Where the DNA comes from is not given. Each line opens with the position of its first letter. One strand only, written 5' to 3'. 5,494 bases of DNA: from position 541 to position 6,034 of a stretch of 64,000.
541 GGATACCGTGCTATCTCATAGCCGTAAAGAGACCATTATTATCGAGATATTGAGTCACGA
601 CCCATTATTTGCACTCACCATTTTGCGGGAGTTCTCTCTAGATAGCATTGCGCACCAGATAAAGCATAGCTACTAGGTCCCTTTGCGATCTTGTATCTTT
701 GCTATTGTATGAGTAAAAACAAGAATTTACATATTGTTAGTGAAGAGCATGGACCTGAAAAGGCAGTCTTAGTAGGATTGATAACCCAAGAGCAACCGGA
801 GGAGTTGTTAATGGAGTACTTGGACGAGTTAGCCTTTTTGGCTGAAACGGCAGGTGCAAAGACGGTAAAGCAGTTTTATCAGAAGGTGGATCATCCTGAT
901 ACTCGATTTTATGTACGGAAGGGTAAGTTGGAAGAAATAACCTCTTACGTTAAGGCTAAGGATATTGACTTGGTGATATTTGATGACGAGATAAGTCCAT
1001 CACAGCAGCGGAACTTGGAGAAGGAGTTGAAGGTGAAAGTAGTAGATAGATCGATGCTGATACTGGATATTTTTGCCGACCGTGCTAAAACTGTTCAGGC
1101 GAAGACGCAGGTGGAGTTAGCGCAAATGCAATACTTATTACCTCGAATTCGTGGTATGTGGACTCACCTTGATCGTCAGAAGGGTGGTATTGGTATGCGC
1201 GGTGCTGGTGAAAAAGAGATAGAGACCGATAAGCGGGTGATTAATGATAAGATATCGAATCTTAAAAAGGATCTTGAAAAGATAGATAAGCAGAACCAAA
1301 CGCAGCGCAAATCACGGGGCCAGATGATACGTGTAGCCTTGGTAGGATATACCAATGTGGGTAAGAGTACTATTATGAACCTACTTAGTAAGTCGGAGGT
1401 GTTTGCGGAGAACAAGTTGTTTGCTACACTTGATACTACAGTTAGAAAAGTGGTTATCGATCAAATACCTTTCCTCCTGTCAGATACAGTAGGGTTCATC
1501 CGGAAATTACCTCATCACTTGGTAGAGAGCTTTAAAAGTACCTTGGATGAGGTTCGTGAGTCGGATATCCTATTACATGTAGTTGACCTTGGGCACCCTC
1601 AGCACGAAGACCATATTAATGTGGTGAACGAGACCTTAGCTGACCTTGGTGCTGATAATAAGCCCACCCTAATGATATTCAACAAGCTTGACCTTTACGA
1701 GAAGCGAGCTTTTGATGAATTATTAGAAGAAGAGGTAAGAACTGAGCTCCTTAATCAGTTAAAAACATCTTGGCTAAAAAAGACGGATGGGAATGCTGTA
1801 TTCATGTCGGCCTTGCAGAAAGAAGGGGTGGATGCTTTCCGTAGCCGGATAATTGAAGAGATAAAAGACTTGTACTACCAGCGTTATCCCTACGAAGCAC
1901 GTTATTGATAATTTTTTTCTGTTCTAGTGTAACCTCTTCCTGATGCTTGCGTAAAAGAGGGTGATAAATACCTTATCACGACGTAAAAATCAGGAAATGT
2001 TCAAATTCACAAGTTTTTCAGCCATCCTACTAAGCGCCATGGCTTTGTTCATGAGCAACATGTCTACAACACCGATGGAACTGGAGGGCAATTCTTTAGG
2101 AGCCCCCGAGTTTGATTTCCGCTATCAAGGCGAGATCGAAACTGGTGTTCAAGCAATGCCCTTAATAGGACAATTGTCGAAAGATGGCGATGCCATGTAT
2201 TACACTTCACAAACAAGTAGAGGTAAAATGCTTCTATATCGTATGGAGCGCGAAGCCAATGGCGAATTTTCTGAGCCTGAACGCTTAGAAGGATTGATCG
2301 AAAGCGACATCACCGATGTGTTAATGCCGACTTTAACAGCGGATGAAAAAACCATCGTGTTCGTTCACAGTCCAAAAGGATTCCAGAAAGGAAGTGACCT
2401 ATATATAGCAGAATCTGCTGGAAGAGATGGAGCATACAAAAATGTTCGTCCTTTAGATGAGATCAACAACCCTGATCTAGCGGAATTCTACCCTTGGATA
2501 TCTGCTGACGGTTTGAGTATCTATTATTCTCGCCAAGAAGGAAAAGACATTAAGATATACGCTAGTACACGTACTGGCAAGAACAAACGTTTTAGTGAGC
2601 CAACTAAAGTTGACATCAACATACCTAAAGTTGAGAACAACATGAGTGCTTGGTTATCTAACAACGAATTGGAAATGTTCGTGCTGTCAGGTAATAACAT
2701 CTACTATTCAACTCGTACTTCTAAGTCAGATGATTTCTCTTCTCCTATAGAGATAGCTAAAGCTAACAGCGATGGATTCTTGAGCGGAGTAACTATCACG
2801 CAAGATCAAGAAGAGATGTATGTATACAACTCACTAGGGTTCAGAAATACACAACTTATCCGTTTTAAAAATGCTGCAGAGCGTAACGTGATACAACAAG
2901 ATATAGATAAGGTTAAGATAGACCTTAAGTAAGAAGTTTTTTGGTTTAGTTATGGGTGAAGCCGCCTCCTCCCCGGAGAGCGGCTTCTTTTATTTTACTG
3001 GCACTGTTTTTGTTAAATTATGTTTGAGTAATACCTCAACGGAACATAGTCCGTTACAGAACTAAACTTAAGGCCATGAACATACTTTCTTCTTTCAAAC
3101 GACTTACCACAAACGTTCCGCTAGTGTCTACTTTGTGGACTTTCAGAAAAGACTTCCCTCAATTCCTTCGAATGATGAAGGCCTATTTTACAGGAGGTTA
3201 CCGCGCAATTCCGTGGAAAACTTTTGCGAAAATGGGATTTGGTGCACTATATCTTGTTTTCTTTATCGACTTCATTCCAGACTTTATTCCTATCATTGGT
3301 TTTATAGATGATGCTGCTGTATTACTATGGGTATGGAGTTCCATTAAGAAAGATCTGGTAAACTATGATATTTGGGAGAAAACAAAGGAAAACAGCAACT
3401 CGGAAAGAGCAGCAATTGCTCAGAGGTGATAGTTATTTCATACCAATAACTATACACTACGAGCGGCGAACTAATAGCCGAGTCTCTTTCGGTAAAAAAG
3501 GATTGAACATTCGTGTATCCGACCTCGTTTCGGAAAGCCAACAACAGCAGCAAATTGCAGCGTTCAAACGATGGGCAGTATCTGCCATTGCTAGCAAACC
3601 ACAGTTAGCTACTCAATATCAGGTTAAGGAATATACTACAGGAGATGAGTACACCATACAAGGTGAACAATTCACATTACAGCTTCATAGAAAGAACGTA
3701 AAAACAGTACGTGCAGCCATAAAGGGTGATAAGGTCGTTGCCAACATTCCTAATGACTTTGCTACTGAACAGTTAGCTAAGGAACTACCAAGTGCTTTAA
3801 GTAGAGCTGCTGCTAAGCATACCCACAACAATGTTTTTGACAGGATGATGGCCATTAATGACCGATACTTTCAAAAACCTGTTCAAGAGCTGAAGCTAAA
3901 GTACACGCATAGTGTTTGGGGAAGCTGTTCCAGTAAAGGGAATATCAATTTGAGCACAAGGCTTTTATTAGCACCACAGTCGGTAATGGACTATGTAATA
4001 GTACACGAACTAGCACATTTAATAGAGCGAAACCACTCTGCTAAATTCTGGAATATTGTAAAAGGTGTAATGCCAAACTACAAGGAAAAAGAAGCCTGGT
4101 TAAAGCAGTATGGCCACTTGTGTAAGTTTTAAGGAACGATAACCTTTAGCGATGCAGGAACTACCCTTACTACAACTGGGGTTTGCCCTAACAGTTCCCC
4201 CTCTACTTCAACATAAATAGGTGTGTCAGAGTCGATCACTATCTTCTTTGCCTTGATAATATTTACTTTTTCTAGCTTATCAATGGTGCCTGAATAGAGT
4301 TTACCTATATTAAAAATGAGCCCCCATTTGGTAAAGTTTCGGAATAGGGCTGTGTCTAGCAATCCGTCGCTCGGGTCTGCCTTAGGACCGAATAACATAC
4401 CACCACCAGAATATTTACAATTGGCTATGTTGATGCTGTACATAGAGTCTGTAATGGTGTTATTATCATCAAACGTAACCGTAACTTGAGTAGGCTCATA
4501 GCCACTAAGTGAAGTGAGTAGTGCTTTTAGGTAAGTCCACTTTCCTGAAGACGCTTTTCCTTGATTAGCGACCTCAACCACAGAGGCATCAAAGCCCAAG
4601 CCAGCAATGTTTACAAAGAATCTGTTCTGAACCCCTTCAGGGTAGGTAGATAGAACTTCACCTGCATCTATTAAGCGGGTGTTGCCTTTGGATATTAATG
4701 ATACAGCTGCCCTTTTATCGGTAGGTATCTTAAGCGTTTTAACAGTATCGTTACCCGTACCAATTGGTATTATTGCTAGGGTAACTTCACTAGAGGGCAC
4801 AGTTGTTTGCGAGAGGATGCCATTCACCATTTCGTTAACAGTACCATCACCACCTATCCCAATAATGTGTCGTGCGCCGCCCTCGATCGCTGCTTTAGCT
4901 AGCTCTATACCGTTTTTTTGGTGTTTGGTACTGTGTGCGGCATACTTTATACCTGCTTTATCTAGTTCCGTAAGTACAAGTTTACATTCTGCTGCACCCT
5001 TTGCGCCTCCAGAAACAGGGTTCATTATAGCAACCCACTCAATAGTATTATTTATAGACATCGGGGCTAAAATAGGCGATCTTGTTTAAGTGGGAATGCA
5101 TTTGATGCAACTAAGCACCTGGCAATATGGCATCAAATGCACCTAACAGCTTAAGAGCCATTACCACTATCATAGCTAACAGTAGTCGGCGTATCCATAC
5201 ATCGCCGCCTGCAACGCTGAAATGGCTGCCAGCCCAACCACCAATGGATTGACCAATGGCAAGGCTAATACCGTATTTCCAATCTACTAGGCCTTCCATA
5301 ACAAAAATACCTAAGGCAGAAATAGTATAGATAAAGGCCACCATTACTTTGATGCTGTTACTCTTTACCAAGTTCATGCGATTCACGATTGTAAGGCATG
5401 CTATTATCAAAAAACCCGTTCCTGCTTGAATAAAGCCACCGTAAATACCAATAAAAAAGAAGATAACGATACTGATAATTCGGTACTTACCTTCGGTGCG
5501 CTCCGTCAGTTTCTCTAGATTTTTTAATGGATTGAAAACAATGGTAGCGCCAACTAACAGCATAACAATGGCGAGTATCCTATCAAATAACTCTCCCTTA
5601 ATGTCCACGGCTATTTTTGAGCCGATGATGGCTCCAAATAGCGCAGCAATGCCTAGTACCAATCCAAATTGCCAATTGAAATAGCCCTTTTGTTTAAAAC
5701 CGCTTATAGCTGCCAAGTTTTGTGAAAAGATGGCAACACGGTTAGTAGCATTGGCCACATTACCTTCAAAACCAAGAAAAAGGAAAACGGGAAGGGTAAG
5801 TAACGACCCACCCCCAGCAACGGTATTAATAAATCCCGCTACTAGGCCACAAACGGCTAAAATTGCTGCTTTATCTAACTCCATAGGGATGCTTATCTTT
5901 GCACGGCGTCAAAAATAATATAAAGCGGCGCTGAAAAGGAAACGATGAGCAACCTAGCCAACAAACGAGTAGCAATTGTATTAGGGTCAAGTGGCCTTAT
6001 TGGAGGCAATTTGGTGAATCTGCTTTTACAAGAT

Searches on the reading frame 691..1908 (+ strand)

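Call 65: search_protein_families(library=pfam, proteins=[window:691-1908:+], max_evalue=0.000001)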
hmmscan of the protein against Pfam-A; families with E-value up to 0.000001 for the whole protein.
window:691-1908:+ (405 aa): 3 families
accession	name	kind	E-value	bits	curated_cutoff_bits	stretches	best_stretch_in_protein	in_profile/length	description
PF13167.11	GTP-bdg_N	-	2.6e-35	121.3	25.4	1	42-129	2-89/89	GTP-binding GTPase N-terminal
PF16360.10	GTP-bdg_M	-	4.3e-32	110.9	29.5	1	131-209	1-79/79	GTP-binding GTPase Middle Region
PF01926.29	MMR_HSR1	-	7.5e-22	78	21.9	1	214-332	1-113/113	50S ribosome-binding GTPase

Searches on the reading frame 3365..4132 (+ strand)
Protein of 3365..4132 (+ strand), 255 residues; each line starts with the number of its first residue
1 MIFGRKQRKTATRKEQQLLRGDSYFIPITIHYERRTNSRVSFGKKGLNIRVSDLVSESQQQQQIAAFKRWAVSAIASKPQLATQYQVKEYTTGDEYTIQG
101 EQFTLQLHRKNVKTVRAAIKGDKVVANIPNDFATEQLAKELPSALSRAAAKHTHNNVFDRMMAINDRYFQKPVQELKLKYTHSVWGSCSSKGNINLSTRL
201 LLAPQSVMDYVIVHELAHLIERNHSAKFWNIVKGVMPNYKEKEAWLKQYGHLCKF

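Call 65: search_protein_families(library=pfam, proteins=[window:3365-4132:+], max_evalue=0.000001)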
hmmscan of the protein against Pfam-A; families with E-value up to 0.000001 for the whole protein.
window:3365-4132:+ (255 aa): 1 family
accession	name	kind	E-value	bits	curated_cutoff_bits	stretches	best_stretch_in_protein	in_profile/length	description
PF01863.23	YgjP-like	-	1.6e-42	146.3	26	1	45-248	11-206/207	YgjP-like, metallopeptidase domain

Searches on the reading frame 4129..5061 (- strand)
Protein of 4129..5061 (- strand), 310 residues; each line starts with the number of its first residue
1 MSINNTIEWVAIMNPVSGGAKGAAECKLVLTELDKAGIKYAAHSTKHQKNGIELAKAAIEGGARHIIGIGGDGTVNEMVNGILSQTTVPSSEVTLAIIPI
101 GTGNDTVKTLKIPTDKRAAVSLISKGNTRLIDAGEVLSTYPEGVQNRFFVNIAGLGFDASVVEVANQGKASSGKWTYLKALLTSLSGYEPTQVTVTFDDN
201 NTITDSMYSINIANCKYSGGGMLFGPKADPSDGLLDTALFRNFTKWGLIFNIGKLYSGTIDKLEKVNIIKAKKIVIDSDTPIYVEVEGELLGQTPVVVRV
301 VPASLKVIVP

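Call 65: search_protein_families(library=pfam, proteins=[window:4129-5061:-], max_evalue=0.000001)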
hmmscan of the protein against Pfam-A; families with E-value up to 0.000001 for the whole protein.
window:4129-5061:- (310 aa): 2 families
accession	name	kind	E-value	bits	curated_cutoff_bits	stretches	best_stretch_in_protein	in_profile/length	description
PF19279.4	YegS_C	-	6.3e-32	110.9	27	1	155-309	5-158/158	YegS C-terminal NAD kinase beta sandwich-like domain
PF00781.29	DAGK_cat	-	1.9e-29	102.3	23.6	1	9-136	2-125/125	Diacylglycerol kinase catalytic domain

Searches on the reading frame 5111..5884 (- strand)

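Call 65: search_protein_families(library=pfam, proteins=[window:5111-5884:-], max_evalue=0.000001)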
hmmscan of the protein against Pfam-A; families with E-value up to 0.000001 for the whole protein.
window:5111-5884:- (257 aa): 1 family
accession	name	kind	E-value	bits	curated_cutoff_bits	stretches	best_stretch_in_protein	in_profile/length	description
PF01925.25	TauE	-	2.5e-43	148.9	32.6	1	9-246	1-237/237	Sulfite exporter TauE/SafE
